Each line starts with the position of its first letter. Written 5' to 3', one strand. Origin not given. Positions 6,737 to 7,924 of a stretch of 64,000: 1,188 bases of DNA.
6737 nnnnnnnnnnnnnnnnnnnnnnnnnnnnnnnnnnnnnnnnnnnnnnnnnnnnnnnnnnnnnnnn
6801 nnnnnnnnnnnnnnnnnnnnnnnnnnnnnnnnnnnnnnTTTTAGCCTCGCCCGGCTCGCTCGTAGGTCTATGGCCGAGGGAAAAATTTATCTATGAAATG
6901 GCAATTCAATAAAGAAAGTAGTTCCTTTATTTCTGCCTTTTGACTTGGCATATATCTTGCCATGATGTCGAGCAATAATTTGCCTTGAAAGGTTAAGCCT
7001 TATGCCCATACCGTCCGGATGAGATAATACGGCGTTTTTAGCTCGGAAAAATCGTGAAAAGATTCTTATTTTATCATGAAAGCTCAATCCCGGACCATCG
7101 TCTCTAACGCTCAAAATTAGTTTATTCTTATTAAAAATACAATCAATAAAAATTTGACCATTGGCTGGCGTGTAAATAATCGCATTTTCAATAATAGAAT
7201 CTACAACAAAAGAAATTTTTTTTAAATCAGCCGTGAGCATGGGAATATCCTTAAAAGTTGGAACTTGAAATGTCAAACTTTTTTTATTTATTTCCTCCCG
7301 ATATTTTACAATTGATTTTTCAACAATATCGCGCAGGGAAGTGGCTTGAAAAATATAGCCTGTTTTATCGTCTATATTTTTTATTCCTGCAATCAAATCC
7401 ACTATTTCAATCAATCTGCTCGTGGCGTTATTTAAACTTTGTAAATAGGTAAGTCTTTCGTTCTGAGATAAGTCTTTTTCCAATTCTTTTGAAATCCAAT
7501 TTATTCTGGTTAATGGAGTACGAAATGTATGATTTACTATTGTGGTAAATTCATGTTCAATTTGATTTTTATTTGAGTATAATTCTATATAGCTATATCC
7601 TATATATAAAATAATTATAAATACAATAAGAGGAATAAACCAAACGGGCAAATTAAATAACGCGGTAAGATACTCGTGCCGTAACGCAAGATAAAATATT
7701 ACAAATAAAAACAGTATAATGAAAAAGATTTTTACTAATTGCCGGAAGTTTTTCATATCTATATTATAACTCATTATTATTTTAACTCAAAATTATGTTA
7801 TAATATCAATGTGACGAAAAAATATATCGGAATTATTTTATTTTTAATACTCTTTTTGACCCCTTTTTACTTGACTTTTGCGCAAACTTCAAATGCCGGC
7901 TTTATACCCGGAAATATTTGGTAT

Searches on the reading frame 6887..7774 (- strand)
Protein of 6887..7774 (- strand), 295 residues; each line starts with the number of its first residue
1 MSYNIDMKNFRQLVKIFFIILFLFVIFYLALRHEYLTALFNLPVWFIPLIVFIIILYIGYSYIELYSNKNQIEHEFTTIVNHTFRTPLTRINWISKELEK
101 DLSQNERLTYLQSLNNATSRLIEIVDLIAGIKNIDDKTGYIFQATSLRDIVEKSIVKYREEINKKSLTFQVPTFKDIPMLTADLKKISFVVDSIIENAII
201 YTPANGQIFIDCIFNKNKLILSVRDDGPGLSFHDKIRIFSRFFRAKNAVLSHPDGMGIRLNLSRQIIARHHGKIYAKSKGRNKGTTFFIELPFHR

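Call 58: search_protein_families(library=pfam, proteins=[window:6887-7774:-], max_evalue=0.01)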
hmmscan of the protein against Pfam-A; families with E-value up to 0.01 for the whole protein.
window:6887-7774:- (295 aa): 2 families
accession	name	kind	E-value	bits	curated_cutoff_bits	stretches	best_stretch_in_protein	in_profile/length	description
PF02518.31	HATPase_c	-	8.4e-17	62.1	26.4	1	183-294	2-110/111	Histidine kinase-, DNA gyrase B-, and HSP90-like ATPase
PF00512.31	HisKA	-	0.00011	22.7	26.9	1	75-126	4-55/66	His Kinase A (phospho-acceptor) domain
